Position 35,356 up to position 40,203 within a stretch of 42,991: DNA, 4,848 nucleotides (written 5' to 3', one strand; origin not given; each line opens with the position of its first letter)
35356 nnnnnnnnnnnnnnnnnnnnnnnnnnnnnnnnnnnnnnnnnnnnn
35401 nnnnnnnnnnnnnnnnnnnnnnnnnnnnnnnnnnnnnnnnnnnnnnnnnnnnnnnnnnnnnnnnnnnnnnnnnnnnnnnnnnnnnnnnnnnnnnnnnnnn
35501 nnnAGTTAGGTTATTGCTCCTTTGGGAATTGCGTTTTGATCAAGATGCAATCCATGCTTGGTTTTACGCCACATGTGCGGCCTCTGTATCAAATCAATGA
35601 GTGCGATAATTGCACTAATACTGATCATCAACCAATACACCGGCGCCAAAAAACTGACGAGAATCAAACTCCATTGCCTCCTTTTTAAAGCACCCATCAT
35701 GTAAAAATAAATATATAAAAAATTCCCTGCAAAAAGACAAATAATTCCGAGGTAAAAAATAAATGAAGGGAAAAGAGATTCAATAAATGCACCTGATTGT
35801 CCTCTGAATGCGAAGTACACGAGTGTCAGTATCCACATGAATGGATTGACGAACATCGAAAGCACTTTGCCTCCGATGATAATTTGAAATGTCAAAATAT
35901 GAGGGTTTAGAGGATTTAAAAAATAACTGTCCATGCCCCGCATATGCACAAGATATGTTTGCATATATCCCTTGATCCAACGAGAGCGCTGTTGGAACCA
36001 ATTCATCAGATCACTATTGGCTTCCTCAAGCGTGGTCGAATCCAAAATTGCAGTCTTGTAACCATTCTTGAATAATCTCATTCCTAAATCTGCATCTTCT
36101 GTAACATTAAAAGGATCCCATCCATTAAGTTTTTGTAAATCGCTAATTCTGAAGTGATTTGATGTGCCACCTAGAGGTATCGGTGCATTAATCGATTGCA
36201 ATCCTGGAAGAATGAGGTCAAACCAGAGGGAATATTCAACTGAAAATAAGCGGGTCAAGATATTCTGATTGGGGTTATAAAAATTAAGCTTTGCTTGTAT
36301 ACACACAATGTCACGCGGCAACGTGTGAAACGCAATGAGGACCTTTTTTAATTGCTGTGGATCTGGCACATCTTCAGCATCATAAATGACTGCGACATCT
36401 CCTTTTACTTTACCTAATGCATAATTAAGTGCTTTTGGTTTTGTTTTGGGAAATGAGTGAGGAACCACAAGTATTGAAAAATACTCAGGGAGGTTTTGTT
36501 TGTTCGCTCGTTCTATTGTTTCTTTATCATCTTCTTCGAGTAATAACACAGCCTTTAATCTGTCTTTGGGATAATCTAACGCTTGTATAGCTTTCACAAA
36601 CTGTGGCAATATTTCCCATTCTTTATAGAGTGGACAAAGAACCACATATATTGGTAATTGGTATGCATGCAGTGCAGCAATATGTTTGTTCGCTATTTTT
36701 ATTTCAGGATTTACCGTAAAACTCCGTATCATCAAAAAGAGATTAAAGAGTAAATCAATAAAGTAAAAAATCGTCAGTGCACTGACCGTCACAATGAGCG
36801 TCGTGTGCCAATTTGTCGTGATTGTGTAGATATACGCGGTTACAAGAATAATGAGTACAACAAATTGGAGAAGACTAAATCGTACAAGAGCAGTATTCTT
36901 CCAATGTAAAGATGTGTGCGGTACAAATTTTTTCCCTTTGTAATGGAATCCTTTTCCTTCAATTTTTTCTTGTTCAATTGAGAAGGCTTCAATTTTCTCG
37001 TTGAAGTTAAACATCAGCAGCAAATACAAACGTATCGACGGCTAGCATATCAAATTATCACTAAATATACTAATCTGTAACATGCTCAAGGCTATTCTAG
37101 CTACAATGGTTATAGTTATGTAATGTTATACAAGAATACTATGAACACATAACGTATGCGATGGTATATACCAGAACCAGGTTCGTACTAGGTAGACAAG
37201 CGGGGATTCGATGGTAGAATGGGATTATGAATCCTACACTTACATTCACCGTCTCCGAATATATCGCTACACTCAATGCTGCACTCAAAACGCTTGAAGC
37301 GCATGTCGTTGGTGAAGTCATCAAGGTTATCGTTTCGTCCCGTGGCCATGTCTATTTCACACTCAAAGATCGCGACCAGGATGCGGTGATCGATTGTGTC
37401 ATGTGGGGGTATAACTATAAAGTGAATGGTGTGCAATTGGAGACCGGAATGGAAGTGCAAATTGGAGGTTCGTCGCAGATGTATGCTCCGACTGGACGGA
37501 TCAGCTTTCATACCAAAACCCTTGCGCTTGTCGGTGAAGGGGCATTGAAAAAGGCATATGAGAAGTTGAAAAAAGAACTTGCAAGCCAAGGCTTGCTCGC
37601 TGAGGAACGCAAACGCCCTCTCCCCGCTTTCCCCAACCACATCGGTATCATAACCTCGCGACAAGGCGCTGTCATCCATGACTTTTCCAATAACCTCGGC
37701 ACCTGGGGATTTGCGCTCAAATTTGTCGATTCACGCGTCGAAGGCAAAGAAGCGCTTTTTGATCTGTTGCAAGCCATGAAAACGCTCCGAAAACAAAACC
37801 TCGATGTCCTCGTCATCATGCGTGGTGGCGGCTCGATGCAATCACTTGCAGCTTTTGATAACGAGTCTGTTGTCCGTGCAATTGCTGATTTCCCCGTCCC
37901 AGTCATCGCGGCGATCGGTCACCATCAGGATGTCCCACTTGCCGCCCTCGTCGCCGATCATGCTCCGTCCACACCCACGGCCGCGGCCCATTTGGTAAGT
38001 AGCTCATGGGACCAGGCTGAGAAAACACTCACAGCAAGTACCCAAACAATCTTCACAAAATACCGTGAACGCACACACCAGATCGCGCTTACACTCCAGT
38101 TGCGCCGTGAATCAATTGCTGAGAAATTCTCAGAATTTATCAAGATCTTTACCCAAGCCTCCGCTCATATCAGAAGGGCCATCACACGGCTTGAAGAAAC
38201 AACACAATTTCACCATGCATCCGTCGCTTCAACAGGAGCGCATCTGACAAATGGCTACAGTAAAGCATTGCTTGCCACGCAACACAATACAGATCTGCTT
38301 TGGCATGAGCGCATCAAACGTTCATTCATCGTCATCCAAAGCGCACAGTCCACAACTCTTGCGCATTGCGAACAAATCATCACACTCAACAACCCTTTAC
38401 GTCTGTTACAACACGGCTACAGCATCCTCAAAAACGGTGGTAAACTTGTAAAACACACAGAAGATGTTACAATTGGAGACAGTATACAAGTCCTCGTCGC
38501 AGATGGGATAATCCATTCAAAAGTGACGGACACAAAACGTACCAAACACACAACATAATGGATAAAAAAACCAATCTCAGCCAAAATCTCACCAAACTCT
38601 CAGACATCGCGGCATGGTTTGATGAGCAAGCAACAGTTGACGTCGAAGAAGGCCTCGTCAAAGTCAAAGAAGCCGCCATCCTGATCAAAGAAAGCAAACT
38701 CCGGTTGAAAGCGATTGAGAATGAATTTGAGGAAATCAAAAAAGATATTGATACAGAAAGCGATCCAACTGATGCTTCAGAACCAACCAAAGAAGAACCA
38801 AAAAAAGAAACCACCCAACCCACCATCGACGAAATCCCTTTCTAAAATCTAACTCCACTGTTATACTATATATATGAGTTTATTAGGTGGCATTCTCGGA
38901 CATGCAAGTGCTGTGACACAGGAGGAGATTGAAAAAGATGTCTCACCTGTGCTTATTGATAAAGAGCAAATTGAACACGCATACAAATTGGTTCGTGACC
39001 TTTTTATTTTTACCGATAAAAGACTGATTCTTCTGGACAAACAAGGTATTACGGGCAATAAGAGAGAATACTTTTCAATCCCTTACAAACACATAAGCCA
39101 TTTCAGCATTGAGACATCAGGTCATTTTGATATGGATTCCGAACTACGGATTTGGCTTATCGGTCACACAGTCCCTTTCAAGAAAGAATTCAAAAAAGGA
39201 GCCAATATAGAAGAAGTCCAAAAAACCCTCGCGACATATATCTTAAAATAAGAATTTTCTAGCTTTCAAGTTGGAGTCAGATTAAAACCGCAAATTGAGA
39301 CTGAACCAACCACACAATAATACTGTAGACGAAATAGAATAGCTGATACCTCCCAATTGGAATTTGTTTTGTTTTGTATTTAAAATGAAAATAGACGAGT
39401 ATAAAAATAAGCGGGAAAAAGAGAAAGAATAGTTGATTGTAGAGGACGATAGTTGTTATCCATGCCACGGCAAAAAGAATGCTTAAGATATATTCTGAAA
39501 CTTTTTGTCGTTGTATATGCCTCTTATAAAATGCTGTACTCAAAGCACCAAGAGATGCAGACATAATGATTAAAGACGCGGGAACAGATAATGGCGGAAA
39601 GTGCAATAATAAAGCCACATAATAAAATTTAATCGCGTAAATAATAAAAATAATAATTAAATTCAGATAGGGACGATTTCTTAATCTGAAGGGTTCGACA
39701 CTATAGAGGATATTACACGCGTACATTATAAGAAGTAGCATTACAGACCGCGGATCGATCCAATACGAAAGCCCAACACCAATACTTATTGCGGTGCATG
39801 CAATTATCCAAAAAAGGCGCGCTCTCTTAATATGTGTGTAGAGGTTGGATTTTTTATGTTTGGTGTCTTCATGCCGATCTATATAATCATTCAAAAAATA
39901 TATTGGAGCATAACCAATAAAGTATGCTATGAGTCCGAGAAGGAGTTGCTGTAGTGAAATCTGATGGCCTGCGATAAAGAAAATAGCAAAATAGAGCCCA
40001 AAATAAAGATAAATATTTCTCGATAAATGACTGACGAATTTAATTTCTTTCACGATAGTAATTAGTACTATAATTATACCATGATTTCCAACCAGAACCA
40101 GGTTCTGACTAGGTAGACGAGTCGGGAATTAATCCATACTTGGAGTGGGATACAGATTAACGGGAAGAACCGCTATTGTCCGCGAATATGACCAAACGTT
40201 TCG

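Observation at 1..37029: Very dense modular glycan factory: six processive GT2 synthase modules, each next to its own hydrolase and/or GT-C membrane partner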

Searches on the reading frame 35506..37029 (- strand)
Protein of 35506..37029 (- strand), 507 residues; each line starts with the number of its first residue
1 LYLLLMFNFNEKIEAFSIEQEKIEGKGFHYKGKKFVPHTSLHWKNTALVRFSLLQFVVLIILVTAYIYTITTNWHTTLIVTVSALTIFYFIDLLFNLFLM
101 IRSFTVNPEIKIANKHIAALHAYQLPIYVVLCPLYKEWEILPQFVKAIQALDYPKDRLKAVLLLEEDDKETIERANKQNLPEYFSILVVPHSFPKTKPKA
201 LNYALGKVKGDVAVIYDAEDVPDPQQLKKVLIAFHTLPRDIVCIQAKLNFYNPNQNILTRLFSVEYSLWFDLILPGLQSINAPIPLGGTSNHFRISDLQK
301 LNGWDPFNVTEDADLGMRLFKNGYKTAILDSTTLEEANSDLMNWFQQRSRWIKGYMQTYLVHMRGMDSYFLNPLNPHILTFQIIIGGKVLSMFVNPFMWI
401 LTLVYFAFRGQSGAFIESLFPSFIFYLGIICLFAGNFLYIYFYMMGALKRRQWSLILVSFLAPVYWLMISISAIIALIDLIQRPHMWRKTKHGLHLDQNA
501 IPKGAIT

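Call 6: search_protein_families(library=pfam, proteins=[window:35506-37029:-], max_evalue=0.01)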
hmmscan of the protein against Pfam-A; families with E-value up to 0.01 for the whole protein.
window:35506-37029:- (507 aa): 4 families
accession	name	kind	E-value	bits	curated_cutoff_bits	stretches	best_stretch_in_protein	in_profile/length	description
PF13632.12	Glyco_trans_2_3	-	2.6e-20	73.5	27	1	214-408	3-168/198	Glycosyl transferase family group 2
PF13641.12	Glyco_tranf_2_3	-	8e-20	72.3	27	1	129-354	4-230/230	Glycosyltransferase like family 2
PF00535.33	Glycos_transf_2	-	9e-11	42.4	23.3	1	130-265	2-132/168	Glycosyl transferase family 2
PF13506.12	Glyco_transf_21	-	0.002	18.1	21.7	1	188-352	7-173/174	Glycosyl transferase family 21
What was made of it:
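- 35506..37029 (-): M6: family-A synthase-type GT2 (QRSRW at aa 347). It ends 2 nt before the GT-C~GH5 gene. Pfam (call 6).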

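Call 9: search_protein_families(library=ncbifam, proteins=[window:35506-37029:-], max_evalue=0.001)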
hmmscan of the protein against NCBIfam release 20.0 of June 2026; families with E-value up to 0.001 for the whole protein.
window:35506-37029:- (507 aa): 7 families
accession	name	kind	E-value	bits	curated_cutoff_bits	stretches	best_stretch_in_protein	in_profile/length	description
TIGR03030.1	CelA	equivalog_domain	1.5e-21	76.1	699.1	1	52-361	57-383/714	UDP-forming cellulose synthase catalytic subunit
NF008558.0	PRK11498.1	equivalog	2.5e-14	52.2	992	1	50-360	196-506/872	UDP-forming cellulose synthase catalytic subunit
TIGR03937.1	PgaC_IcaA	equivalog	2.1e-13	50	422.3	1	103-484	22-394/407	poly-beta-1,6-N-acetyl-D-glucosamine synthase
NF053846.1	glyco_with_XrtP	equivalog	4.6e-10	38.7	520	1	277-491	215-436/440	XrtP-associated glycosyltransferase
NF011305.0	PRK14716.1-3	equivalog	4.4e-08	32.7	409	1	78-327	9-266/486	glycosyl transferase family protein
NF041865.1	EpsU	equivalog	4.1e-07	29.3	700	1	130-358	43-268/394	exopolysaccharide biosynthesis GT2 family glycosyltransferase EpsU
TIGR03965.1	mycofact_glyco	equivalog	6.2e-05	22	280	1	130-350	78-295/467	mycofactocin biosynthesis glycosyltransferase MftF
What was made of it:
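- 35506..37029 (-): CelA 1.5e-21 (call 9).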

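Call 13: search_solved_structures(query=window:35506-37029:-, max_evalue=0.001)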
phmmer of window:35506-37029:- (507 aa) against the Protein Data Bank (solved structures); distinct sequences matched with E-value up to 0.001: 3.
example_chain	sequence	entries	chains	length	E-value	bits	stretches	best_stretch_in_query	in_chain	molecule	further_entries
5ej1_A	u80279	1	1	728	1e-09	40.9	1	118-361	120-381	Putative cellulose synthase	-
4hg6_A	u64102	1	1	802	1.3e-09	40.5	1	119-361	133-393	Cellulose Synthase Subunit A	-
4p00_A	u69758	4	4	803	1.3e-09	40.5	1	119-361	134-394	Cellulose Synthase A subunit | Cellulose Synthase subunit A | Putative cellulose synthase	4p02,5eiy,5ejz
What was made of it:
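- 35506..37029 (-): PDB BcsA 1e-9 (call 13).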

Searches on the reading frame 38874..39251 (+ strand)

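Call 6: search_protein_families(library=pfam, proteins=[window:38874-39251:+], max_evalue=0.01)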
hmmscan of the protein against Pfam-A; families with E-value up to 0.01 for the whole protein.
window:38874-39251:+ (125 aa): 2 families
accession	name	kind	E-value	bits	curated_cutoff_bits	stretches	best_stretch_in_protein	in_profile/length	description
PF08000.17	bPH_1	-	1.1e-48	164.7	27.7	1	3-123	2-122/122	Bacterial PH domain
PF14470.12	bPH_3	-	6e-07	30.3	23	1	30-101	4-77/95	Bacterial PH domain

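Call 87: search_protein_families(library=ncbifam, proteins=[window:38874-39251:+], max_evalue=0.001)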
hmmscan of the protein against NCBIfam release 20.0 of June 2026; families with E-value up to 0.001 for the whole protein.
window:38874-39251:+ (125 aa): 0 families

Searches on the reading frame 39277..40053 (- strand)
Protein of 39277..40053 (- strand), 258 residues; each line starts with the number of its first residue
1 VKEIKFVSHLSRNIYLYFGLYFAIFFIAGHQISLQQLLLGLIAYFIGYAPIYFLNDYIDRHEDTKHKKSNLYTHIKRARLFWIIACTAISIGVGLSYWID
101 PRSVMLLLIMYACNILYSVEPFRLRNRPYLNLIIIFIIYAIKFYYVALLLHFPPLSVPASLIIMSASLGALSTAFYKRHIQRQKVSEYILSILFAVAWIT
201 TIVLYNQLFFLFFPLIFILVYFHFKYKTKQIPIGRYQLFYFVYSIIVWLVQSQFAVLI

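Call 6: search_protein_families(library=pfam, proteins=[window:39277-40053:-], max_evalue=0.01)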
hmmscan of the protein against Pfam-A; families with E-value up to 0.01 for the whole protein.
window:39277-40053:- (258 aa): 1 family
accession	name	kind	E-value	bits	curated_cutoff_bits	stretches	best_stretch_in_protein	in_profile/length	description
PF01040.23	UbiA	-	4.1e-11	43.1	34.2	1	19-221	4-204/250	UbiA prenyltransferase family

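Call 87: search_protein_families(library=ncbifam, proteins=[window:39277-40053:-], max_evalue=0.001)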
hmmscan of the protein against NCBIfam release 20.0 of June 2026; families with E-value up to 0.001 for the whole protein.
window:39277-40053:- (258 aa): 3 families
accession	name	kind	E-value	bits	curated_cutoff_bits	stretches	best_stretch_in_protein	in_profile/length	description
NF010119.0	PRK13595.1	equivalog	1.9e-09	37.5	248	1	21-169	31-184/292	prenyltransferase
NF005742.0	PRK07566.1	equivalog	0.00011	21.5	313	1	53-143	84-175/315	chlorophyll synthase ChlG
NF009523.0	PRK12884.1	equivalog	0.00033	20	269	1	24-149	26-149/279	prenyltransferase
